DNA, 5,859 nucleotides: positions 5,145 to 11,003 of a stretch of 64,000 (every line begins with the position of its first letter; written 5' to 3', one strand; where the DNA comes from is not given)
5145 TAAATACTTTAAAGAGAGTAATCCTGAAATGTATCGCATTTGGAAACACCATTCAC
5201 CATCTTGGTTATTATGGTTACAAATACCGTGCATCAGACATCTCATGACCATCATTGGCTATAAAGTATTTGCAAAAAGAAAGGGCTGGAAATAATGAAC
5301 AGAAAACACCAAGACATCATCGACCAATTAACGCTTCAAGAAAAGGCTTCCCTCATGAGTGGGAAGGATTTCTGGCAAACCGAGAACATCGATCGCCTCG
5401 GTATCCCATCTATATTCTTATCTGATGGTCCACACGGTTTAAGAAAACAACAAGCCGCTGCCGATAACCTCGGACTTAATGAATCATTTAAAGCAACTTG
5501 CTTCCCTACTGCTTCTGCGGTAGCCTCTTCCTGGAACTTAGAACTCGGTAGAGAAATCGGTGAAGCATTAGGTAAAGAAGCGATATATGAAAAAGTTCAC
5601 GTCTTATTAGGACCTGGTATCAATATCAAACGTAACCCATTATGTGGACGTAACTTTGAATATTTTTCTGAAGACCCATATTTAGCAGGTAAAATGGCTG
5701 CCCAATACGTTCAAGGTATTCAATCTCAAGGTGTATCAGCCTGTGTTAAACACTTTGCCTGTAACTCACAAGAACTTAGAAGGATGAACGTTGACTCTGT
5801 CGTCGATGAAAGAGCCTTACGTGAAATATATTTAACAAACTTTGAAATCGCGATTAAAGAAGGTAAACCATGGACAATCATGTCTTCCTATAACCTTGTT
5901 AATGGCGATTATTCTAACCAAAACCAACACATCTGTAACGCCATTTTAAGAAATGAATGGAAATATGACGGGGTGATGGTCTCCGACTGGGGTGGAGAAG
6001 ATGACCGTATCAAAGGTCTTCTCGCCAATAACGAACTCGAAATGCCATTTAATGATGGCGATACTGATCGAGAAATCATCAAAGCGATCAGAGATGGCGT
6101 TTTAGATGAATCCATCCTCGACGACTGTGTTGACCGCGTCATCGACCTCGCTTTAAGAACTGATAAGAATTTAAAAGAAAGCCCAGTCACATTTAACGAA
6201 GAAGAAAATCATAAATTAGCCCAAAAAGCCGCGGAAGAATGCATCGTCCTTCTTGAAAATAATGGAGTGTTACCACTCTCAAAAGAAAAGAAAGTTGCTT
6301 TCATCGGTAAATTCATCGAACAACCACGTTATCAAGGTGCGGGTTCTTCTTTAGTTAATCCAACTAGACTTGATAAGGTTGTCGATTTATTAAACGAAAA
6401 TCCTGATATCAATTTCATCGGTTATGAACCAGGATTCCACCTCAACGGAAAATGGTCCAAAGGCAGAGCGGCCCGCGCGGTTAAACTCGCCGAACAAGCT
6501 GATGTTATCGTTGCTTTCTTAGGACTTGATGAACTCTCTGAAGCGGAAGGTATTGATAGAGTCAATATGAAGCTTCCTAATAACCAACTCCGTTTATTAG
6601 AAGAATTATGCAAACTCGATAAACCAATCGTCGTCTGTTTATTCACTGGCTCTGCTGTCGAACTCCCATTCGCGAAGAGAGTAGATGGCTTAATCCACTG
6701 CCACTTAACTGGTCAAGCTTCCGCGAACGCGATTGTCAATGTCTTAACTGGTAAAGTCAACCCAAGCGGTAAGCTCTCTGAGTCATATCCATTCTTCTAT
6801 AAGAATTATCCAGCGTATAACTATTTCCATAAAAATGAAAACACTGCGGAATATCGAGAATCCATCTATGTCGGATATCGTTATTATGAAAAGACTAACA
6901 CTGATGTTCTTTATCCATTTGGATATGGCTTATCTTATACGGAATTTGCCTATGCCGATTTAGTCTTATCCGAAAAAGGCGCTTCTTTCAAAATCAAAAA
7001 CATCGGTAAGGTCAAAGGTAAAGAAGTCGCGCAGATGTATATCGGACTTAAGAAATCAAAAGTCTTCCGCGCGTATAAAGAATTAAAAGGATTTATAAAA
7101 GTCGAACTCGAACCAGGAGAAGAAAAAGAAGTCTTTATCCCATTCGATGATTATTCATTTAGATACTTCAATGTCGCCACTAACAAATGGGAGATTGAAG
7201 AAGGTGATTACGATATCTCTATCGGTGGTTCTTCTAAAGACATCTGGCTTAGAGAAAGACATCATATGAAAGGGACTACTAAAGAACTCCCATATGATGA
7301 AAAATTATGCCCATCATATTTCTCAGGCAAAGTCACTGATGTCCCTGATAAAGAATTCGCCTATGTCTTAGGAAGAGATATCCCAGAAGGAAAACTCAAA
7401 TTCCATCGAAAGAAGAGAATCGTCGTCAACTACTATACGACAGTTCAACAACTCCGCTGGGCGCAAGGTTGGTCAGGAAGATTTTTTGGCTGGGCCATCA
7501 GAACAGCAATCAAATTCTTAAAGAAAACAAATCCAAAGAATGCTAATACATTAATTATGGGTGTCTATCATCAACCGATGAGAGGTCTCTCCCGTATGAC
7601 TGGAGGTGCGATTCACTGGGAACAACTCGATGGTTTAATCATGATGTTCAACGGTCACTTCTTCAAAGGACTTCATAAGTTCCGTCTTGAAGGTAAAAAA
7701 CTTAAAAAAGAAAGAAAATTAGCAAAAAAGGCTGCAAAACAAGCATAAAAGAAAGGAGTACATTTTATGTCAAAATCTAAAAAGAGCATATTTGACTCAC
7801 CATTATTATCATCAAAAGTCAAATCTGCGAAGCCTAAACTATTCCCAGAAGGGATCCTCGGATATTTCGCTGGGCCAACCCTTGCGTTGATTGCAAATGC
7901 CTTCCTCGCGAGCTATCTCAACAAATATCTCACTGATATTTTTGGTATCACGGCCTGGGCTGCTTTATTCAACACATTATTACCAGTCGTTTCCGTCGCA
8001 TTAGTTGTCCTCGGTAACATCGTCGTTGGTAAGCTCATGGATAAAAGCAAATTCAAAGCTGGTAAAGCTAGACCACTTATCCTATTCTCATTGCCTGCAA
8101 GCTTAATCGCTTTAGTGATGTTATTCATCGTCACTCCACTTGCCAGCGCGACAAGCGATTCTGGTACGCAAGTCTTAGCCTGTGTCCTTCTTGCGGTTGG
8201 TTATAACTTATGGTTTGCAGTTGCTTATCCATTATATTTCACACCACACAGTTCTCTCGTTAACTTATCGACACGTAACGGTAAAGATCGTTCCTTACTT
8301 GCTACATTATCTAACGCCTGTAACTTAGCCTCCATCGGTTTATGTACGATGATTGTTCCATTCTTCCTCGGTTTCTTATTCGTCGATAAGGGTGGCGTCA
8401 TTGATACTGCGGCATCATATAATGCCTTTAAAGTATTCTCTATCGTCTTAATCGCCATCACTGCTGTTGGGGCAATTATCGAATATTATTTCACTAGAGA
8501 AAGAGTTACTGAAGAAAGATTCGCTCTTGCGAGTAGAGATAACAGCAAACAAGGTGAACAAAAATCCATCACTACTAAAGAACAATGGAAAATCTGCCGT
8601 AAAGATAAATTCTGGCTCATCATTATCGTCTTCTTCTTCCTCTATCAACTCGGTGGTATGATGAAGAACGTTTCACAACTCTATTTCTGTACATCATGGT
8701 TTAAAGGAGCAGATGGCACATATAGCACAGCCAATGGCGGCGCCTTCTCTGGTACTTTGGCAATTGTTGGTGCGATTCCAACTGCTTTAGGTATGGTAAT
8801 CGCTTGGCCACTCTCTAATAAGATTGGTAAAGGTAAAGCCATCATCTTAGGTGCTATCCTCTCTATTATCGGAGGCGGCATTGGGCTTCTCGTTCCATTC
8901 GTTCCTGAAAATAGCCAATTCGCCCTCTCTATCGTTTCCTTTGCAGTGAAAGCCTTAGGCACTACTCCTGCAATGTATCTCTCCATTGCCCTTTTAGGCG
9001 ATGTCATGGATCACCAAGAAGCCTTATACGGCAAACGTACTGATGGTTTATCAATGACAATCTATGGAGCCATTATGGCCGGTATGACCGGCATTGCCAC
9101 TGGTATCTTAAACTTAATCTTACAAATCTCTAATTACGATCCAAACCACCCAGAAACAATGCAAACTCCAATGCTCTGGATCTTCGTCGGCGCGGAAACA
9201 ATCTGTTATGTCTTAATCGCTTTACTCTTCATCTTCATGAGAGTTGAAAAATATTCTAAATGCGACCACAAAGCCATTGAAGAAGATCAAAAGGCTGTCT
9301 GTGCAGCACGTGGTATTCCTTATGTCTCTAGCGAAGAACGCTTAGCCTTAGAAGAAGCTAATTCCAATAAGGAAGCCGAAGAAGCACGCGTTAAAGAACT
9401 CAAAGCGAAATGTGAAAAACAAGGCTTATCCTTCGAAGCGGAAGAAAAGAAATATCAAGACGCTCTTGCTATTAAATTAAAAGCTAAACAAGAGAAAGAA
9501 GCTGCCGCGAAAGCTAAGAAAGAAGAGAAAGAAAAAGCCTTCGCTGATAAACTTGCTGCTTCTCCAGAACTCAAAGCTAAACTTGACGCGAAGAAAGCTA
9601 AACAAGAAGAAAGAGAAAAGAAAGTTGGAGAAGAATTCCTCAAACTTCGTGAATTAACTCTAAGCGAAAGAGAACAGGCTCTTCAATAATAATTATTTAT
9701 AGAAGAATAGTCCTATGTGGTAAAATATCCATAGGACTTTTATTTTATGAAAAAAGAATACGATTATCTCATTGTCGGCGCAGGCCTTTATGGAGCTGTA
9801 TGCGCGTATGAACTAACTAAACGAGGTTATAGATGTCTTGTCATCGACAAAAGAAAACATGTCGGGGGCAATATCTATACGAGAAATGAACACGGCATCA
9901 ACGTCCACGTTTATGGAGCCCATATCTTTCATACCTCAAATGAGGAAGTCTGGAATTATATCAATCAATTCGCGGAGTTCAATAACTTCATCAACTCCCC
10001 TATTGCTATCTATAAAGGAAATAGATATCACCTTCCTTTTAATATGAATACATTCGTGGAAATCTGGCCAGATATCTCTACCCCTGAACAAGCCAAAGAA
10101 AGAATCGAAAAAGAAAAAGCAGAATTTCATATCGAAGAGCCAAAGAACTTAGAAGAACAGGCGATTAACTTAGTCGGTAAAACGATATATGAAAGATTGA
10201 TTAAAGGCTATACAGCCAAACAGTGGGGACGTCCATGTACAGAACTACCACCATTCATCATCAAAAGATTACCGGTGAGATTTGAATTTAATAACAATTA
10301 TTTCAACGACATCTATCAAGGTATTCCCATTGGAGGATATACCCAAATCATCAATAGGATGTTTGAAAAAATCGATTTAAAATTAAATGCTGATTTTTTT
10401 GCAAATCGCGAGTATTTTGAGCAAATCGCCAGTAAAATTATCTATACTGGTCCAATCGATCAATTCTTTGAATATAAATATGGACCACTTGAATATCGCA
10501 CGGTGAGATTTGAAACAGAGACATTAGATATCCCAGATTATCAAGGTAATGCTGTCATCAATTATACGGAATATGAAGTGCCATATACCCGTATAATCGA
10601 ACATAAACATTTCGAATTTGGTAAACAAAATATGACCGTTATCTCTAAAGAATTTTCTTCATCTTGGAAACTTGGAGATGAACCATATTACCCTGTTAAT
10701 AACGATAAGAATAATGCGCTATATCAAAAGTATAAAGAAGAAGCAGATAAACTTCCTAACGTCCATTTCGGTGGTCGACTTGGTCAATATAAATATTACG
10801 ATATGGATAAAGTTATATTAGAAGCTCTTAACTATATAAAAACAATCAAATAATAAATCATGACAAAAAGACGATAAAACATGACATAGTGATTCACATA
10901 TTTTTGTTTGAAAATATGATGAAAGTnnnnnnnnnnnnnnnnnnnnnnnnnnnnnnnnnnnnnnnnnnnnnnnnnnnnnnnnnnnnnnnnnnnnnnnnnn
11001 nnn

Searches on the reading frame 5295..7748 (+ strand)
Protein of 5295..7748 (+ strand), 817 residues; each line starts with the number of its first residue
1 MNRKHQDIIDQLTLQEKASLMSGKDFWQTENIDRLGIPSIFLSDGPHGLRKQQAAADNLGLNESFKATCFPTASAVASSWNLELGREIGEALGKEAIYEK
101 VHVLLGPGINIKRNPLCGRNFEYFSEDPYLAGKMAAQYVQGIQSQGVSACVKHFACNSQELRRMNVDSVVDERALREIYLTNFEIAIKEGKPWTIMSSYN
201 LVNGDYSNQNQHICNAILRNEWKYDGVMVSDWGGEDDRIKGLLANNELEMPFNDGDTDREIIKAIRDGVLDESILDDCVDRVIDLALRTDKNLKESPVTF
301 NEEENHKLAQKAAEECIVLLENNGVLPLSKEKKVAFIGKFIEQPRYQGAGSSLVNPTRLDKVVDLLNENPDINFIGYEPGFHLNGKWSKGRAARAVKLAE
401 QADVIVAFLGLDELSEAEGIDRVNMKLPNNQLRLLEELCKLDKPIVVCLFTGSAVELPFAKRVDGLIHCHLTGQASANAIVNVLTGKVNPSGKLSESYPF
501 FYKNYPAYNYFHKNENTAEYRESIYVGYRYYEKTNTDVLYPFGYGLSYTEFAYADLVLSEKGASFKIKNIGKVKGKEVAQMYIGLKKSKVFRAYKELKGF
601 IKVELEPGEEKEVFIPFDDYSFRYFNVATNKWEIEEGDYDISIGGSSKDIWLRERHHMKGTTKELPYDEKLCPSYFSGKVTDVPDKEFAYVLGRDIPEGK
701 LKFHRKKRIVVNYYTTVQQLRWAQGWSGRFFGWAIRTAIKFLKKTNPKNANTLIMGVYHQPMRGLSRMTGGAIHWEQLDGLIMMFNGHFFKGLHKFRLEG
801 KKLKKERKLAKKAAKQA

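Call 64: search_protein_families(library=pfam, proteins=[window:5295-7748:+], max_evalue=0.00001)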
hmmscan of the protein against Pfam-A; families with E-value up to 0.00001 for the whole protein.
window:5295-7748:+ (817 aa): 3 families
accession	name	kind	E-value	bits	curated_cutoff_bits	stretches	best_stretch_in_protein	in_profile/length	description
PF01915.27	Glyco_hydro_3_C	-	1.2e-45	156.4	31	1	317-548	1-200/200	Glycosyl hydrolase family 3 C-terminal domain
PF00933.27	Glyco_hydro_3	-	4.3e-31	109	27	1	60-233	74-253/316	Glycosyl hydrolase family 3 N terminal domain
PF14310.12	Fn3-like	-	6.5e-21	74.7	25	1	577-647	1-71/71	Fibronectin type III-like domain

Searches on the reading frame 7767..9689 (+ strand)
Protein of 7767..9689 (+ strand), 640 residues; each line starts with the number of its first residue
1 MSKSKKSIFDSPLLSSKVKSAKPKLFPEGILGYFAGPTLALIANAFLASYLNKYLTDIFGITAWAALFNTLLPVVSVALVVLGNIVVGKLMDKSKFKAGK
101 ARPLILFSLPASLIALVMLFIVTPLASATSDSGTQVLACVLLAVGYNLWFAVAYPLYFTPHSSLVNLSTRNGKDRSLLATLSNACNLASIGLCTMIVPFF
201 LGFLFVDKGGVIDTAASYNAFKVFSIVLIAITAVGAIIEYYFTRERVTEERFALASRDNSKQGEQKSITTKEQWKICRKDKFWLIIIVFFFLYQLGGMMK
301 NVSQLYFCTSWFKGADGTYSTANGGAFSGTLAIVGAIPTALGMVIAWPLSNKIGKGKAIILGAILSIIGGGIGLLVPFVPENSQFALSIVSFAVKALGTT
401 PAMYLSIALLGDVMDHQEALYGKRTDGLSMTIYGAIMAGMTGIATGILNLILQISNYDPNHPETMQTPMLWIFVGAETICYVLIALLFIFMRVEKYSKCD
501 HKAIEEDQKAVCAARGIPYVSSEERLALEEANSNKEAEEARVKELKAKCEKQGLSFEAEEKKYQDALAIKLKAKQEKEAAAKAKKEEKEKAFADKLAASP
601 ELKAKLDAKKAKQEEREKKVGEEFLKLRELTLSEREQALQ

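Call 64: search_protein_families(library=pfam, proteins=[window:7767-9689:+], max_evalue=0.00001)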
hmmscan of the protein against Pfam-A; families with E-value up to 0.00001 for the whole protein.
window:7767-9689:+ (640 aa): 1 family
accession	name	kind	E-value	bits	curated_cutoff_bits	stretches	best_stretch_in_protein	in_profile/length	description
PF13347.12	MFS_2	-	2.6e-53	181.6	27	1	33-494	2-426/427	MFS/sugar transport protein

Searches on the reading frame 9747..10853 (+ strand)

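Call 64: search_protein_families(library=pfam, proteins=[window:9747-10853:+], max_evalue=0.00001)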
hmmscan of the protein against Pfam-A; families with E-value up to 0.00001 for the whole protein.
window:9747-10853:+ (368 aa): 4 families
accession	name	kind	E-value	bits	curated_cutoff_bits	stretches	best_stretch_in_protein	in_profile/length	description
PF03275.19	GLF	-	1.8e-82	276.4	26.3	1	151-350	2-203/203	UDP-galactopyranose mutase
PF13450.12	NAD_binding_8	-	7.8e-23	81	21.9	1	9-75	1-68/68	NAD(P)-binding Rossmann-like domain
PF01593.30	Amino_oxidase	-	6.7e-10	39.3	19.8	1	18-124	5-119/443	Flavin containing amine oxidoreductase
PF01266.30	DAO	-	2.8e-07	30.8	27.9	1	6-42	1-37/353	FAD dependent oxidoreductase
